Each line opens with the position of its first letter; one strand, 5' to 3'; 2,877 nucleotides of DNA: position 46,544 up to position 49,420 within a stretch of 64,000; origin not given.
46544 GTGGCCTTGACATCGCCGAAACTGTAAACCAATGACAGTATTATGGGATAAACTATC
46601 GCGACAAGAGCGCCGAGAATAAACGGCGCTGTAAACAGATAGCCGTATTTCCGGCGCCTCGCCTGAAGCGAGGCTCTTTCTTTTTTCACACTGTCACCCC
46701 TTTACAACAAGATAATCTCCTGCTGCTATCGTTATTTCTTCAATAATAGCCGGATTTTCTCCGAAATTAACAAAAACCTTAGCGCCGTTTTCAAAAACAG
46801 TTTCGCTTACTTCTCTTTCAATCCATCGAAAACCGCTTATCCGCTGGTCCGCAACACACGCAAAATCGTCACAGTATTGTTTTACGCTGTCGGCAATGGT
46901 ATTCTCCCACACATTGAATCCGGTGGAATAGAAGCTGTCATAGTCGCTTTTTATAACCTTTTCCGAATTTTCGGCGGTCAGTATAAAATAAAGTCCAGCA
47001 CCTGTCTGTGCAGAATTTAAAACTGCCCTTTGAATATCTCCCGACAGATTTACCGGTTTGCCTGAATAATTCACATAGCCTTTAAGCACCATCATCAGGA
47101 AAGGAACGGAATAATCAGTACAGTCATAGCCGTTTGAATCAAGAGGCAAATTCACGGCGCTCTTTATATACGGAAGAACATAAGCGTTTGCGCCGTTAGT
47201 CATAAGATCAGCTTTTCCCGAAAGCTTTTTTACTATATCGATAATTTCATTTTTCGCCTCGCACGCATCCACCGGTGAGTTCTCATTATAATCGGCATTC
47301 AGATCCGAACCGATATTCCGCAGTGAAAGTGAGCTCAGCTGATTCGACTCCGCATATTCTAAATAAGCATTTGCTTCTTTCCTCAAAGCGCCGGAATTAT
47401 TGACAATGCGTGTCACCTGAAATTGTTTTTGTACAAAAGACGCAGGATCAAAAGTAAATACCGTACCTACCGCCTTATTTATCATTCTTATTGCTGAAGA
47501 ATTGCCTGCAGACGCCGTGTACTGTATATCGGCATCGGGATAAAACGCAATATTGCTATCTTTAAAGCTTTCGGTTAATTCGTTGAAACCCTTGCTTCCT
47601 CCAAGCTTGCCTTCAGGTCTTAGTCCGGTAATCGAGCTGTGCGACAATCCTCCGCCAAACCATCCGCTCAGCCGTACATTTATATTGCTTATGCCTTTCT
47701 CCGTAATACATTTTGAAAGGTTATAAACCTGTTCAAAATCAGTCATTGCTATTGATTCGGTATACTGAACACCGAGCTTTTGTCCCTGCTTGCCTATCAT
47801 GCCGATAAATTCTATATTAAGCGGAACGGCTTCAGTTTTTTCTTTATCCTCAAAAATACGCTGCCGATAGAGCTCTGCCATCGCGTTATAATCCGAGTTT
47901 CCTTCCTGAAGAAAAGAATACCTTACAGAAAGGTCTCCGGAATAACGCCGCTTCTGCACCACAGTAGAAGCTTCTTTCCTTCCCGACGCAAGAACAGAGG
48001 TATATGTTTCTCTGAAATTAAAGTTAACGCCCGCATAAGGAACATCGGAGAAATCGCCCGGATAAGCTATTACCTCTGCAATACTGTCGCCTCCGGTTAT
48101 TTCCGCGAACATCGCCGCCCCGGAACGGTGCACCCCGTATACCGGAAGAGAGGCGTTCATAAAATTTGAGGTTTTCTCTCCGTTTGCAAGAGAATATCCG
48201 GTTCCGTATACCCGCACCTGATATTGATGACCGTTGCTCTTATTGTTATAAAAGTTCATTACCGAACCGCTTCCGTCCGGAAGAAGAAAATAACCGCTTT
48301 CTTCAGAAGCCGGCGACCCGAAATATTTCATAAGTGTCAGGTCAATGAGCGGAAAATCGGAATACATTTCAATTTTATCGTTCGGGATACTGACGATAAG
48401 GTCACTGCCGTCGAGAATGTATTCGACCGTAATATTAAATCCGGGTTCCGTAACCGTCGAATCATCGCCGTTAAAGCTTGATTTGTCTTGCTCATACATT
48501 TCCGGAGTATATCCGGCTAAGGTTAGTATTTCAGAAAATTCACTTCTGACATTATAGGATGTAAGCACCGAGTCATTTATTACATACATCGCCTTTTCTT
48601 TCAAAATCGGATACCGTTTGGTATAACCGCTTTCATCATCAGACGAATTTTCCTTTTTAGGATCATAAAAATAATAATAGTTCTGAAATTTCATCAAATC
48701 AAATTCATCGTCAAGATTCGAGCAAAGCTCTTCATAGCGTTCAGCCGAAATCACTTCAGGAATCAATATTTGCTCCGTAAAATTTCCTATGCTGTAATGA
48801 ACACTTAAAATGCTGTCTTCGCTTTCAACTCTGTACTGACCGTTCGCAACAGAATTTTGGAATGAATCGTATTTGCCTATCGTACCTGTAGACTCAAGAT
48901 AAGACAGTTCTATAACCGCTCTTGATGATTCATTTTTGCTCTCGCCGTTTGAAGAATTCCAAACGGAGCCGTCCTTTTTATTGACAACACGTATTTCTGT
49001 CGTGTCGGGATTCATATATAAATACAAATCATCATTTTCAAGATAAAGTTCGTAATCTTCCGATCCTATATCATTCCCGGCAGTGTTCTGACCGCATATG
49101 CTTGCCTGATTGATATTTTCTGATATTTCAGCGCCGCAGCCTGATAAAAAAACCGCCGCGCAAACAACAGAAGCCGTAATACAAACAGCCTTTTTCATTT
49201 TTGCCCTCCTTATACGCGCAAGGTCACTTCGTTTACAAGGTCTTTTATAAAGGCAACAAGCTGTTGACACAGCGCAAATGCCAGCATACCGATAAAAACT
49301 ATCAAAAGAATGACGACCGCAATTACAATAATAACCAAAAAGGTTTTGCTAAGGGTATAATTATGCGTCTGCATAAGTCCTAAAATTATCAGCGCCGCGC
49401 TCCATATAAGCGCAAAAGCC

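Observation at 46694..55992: Second, diverged copy of the same five-gene cassette with identical gene order, embedded in a different enzyme context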

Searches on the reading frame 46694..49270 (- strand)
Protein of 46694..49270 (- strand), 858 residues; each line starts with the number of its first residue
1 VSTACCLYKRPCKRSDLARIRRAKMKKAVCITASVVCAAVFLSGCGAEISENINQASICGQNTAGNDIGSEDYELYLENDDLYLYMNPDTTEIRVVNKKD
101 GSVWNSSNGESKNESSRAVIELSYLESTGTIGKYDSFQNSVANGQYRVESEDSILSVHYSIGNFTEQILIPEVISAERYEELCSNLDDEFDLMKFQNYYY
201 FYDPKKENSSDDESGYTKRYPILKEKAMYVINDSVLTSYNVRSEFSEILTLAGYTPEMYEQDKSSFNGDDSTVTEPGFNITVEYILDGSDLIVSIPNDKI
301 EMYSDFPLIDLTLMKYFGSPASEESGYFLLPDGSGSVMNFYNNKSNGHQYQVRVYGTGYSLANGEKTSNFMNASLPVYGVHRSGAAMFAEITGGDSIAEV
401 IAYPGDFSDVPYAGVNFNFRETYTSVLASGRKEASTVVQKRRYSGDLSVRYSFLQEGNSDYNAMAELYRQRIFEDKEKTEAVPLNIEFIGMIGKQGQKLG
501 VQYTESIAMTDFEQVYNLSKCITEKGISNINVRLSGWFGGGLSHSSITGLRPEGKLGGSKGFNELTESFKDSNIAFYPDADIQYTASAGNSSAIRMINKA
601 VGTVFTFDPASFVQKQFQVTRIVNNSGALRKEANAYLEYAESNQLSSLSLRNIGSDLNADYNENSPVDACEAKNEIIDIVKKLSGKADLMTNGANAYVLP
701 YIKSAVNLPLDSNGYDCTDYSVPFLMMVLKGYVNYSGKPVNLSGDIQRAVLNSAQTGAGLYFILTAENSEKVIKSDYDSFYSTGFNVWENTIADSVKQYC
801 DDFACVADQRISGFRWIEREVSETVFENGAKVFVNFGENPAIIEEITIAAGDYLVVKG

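Call 5: search_protein_families(library=pfam, proteins=[window:46694-49270:-], max_evalue=0.01)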
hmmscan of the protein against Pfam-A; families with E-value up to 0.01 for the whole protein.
window:46694-49270:- (858 aa): 1 family
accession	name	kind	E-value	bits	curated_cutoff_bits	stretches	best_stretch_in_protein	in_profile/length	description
PF18952.6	DUF5696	-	2.9e-153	512.1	25.6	1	257-853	2-612/612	Family of unknown function (DUF5696)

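Call 9: search_solved_structures(query=window:46694-49198:-, max_evalue=1)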
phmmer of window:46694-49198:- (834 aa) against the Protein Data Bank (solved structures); distinct sequences matched with E-value up to 1: 0.

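Call 11: find_homologous_proteins(query=window:46694-49198:-, max_evalue=0.00001)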
Query window:46694-49198:- (834 aa): 101 proteins with E <= 0.00001 among 8000 candidates.
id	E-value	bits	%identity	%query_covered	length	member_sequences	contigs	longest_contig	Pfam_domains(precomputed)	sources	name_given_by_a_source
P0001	0.0e+0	1853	100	100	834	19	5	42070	PF18952.7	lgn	-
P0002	0.0e+0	1678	89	100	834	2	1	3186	PF18952.7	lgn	-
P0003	0.0e+0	1037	56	100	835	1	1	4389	PF18952.7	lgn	-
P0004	3.5e-296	1003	55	100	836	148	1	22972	PF18952.7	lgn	-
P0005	1.0e-284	965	52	100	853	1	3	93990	PF18952.7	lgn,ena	-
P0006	2.9e-281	953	51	100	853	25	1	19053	PF18952.7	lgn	-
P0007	4.9e-245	834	46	100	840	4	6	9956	PF18952.7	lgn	-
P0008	4.0e-244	831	46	100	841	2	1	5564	PF18952.7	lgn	-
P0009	8.8e-243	826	46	100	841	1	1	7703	PF18952.7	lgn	-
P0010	4.9e-242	824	45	100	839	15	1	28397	PF18952.7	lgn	-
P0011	2.8e-239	814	46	100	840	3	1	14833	PF18952.7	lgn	-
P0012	2.5e-238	811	45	100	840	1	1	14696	PF18952.7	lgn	-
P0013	1.1e-237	809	44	100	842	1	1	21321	PF18952.7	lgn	-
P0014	3.3e-237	808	44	100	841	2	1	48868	PF18952.7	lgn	-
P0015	5.7e-237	807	45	100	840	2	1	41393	PF18952.7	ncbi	-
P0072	1.6e-56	210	25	93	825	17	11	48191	PF18952.7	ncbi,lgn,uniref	ncbi:MAG: DUF5696 domain-containing protein [Treponema phagedenis]|uniref:DUF5696 domain-containing 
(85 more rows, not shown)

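Call 14: find_encoding_contigs(protein=P0001, flank=10000, max_places=5)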
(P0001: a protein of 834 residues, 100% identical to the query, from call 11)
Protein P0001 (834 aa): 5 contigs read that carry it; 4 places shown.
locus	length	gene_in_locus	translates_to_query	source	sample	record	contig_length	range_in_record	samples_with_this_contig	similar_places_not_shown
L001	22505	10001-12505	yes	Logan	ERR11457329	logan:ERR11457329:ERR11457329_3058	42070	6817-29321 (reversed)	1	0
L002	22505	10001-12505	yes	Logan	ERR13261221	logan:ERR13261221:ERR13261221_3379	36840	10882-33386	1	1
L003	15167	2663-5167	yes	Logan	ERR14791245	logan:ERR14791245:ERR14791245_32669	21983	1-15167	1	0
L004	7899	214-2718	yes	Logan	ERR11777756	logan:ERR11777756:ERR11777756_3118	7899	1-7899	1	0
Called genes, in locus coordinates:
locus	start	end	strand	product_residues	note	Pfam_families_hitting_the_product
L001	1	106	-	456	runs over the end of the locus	PF05057:DUF676 (faint)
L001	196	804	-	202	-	-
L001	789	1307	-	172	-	-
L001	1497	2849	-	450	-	PF00165:HTH_AraC, PF12833:HTH_18, PF00165:HTH_AraC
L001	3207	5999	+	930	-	PF01547:SBP_bac_1, PF13416:SBP_bac_8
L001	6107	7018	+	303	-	PF00528:BPD_transp_1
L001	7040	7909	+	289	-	PF00528:BPD_transp_1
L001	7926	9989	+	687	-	PF01436:NHL (faint), PF04893:Yip1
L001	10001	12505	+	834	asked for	PF18952:DUF5696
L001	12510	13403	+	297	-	PF00528:BPD_transp_1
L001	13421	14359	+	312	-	PF00528:BPD_transp_1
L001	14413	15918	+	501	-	-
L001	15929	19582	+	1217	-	-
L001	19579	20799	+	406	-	PF00150:Cellulase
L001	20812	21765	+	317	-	PF00150:Cellulase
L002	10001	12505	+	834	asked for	PF18952:DUF5696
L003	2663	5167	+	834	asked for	PF18952:DUF5696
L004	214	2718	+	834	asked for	PF18952:DUF5696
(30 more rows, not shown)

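Call 17: find_related_loci(query=A2, collection=genome_contigs, flank=10000)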
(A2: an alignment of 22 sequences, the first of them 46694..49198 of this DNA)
Query A2 (834 aa) in genome_contigs; peptide patterns used: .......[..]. (x = any residue, [..] = any of these).
66 stretches matched a pattern; 41 encode a relative of the query (tblastn E <= 1e-3); 41 distinct loci.
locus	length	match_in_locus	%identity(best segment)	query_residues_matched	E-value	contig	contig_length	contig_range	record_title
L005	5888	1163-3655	55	2-834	0e+0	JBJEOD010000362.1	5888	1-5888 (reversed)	MAG: Acutalibacteraceae bacterium isolate PUNG01_bin.036 NODE_5780_length_5888_cov_4.796331, whole genome shotgun sequen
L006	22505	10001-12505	40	5-834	0e+0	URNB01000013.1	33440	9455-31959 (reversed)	uncultured Ruminococcaceae bacterium isolate UMGS1148 genome assembly, contig: NODE_851_length_33440_cov_4.722480, whole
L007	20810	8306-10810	39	5-834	0e+0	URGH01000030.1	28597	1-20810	uncultured Ruminococcaceae bacterium isolate UMGS974 genome assembly, contig: NODE_465_length_28597_cov_4.222374, whole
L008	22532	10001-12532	38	2-829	2e-180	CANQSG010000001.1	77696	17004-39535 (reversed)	MAG: uncultured Clostridia bacterium isolate Lapin-032__bin64 genome assembly, contig: Lapin-032__NODE_551_length_77696_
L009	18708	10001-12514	45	1-833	0e+0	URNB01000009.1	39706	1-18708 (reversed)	uncultured Ruminococcaceae bacterium isolate UMGS1148 genome assembly, contig: NODE_646_length_39706_cov_3.872210, whole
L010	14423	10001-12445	31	8-820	3e-126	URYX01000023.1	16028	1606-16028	uncultured Ruminococcaceae bacterium isolate UMGS1487 genome assembly, contig: NODE_1072_length_16028_cov_3.645214, whol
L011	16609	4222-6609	31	37-826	5e-118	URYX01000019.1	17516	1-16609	uncultured Ruminococcaceae bacterium isolate UMGS1487 genome assembly, contig: NODE_969_length_17516_cov_3.540748, whole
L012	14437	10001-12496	31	17-831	7e-117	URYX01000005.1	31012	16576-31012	uncultured Ruminococcaceae bacterium isolate UMGS1487 genome assembly, contig: NODE_431_length_31012_cov_4.230998, whole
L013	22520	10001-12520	29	3-830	9e-113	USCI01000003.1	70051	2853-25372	uncultured Ruminococcaceae bacterium isolate UMGS1591 genome assembly, contig: NODE_198_length_70051_cov_7.509886, whole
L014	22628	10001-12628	29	1-833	2e-104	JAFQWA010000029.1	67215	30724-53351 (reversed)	MAG: Clostridia bacterium isolate RGIG2202 Goat_Colon.Co__c2358775, whole genome shotgun sequence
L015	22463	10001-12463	29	20-827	3e-101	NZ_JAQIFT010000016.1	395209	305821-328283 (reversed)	Holtiella tumoricola strain CC70A CC70.00016, whole genome shotgun sequence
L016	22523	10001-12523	27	1-833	1e-97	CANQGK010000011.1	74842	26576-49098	MAG: uncultured Clostridia bacterium isolate Lapin-032__bin13 genome assembly, contig: Lapin-032__NODE_585_length_74842_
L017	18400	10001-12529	29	1-812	6e-90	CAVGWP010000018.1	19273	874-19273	bacterium isolate H07675-L1_cleanbin_000027 genome assembly, contig: Spades_H07675-L1_contig_2326, whole genome shotgun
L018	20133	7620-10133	30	2-830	2e-109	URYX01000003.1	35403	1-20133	uncultured Ruminococcaceae bacterium isolate UMGS1487 genome assembly, contig: NODE_345_length_35403_cov_3.950294, whole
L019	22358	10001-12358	27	49-834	1e-82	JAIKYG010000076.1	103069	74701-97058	MAG: Clostridiales bacterium isolate RUI475 k141_4728077_flag=0_multi=14.9973_len=103069, whole genome shotgun sequence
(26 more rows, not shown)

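Call 23: search_protein_families(library=ncbifam, proteins=[window:46694-49198:-], max_evalue=0.001)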
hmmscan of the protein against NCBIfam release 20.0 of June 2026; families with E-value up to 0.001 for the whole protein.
window:46694-49198:- (834 aa): 0 families

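Call 27: predict_structure(alignment_id=A1)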
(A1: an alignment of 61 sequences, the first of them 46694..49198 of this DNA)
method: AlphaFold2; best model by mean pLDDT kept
length: 834 residues; sequences in the alignment: 61
mean_pLDDT: 89.2   pTM: 0.85
mean pLDDT of the five models: 89.2, 88.8, 87.9, 87.2, 86.5
residues with pLDDT >= 90: 522; 70-90: 264; 50-70: 46; < 50: 2
segments of 3 or more residues with pLDDT < 50: none
pLDDT, mean of each block of 10 residues (from residue 1): 78 71 72 85 92 97 96 95 84 94 87 95 93 93 77 93 92 91 63 82 89 76 88 86 64 94 97 93 94 92 96 95 90 79 78 96 97 96 92 91 65 85 97 92 94 79 94 83 94 94 91 92 91 96 94 95 83 89 81 81 94 95 95 90 91 96 95 95 94 95 95 93 94 95 80 84 87 89 92 95 96 94 94 85
secondary structure, 60 per line:
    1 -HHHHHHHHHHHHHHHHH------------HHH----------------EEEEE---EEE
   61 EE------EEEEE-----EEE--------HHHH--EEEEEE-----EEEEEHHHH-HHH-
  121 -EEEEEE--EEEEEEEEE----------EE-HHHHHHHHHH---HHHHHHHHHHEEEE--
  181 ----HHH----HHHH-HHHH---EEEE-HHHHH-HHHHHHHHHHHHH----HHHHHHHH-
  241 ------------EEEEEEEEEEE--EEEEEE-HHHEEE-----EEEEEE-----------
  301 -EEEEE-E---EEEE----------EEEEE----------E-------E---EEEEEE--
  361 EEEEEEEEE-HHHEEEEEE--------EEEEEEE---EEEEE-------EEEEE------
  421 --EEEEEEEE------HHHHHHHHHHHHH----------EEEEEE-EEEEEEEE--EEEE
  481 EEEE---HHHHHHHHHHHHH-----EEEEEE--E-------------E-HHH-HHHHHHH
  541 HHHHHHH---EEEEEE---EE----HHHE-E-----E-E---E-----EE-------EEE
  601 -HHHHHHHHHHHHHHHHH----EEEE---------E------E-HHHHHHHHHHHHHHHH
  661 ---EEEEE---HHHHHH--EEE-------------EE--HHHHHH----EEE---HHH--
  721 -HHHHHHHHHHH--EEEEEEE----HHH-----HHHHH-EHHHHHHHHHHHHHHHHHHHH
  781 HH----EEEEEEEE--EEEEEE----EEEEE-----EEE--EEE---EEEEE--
elements in order (helices of 4 or more, strands of 3 or more residues): H2-18 E50-54 E58-62 E69-73 E79-81 H90-93 E96-101 E107-111 H112-115 E122-127 E130-138 H152-161 H165-174 E175-178 H192-195 H197-200 E204-207 H209-213 H215-227 H232-239 E253-263 E266-271 E276-278 E284-289 E302-306 E312-315 E326-330 E353-358 E361-369 E374-379 E388-394 E398-402 E410-414 E423-430 H437-449 E460-465 E467-474 E477-484 H488-500 E506-511 H534-547 E551-556 E598-600 H602-618 E623-626 H645-660 E664-668 H672-677 E680-682 H700-705 E710-712 H722-732 E735-741 H754-758 H761-782 E787-794 E797-802 E807-811 E817-819 E822-824 E828-832

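Call 32: fold_search(model_id=the predicted structure, library=pdb)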
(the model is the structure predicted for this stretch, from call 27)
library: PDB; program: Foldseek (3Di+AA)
matches with E <= 10: 1200; with E <= 0.001: 379
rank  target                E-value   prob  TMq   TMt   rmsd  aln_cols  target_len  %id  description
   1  5opq_A                3.4e-29  1.00  0.54  0.67   7.9       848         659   13  A 3,6-anhydro-D-galactosidase produced by Zobellia galactanivorans. This is an exo-lytic enzyme that hydrolyzes termin (released 2017-11-29)
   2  5opq_D                2.9e-28  1.00  0.54  0.67   7.6       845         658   13  A 3,6-anhydro-D-galactosidase produced by Zobellia galactanivorans. This is an exo-lytic enzyme that hydrolyzes termin (released 2017-11-29)
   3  8rzk_A                5.3e-28  1.00  0.54  0.67   7.7       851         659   14  The Michaelis complex of ZgGH129 D486N from Zobellia galactanivorans with neo-b/k-oligo-carrageenan tetrasaccharide (b (released 2024-07-31)
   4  5wzr_A                4.1e-22  1.00  0.55  0.71   6.7       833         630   11  Alpha-N-acetylgalactosaminidase NagBb from Bifidobacterium bifidum - Gal-NHAc-DNJ complex (released 2017-06-07)
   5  5wzn_A                4.3e-22  1.00  0.54  0.70   6.5       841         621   10  Alpha-N-acetylgalactosaminidase NagBb from Bifidobacterium bifidum - GalNAc complex (released 2017-06-07)
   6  5wzr_B                8.6e-22  1.00  0.55  0.70   6.2       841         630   10  Alpha-N-acetylgalactosaminidase NagBb from Bifidobacterium bifidum - Gal-NHAc-DNJ complex (released 2017-06-07)
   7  5wzp_B                1.2e-21  1.00  0.51  0.68   7.0       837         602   10  Alpha-N-acetylgalactosaminidase NagBb from Bifidobacterium bifidum - ligand free (released 2017-06-07)
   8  5wzq_A                1.3e-21  1.00  0.53  0.70   7.2       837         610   10  Alpha-N-acetylgalactosaminidase NagBb from Bifidobacterium bifidum - quadruple mutant (released 2017-06-07)
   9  5wzp_A                1.6e-21  1.00  0.51  0.68   7.6       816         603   11  Alpha-N-acetylgalactosaminidase NagBb from Bifidobacterium bifidum - ligand free (released 2017-06-07)
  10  5wzn_B                3.0e-21  1.00  0.55  0.72   5.8       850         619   10  Alpha-N-acetylgalactosaminidase NagBb from Bifidobacterium bifidum - GalNAc complex (released 2017-06-07)
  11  5wzq_B                4.7e-21  1.00  0.54  0.70   7.4       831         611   10  Alpha-N-acetylgalactosaminidase NagBb from Bifidobacterium bifidum - quadruple mutant (released 2017-06-07)
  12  6qep                  2.2e-16  1.00  0.41  0.28  10.1       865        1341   10  EngBF DARPin Fusion 4b H14 (released 2019-11-06)
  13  6qev_B                3.4e-16  1.00  0.40  0.27  10.6       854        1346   10  EngBF DARPin Fusion 4b B6 (released 2019-11-06)
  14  6qfk_A                7.2e-16  1.00  0.40  0.27  10.5       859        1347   10  EngBF DARPin Fusion 4b G10 (released 2019-11-06)
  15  6sh9_B                1.1e-15  1.00  0.40  0.27  10.6       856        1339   10  EngBF DARPin Fusion 4b D12 (released 2019-11-06)
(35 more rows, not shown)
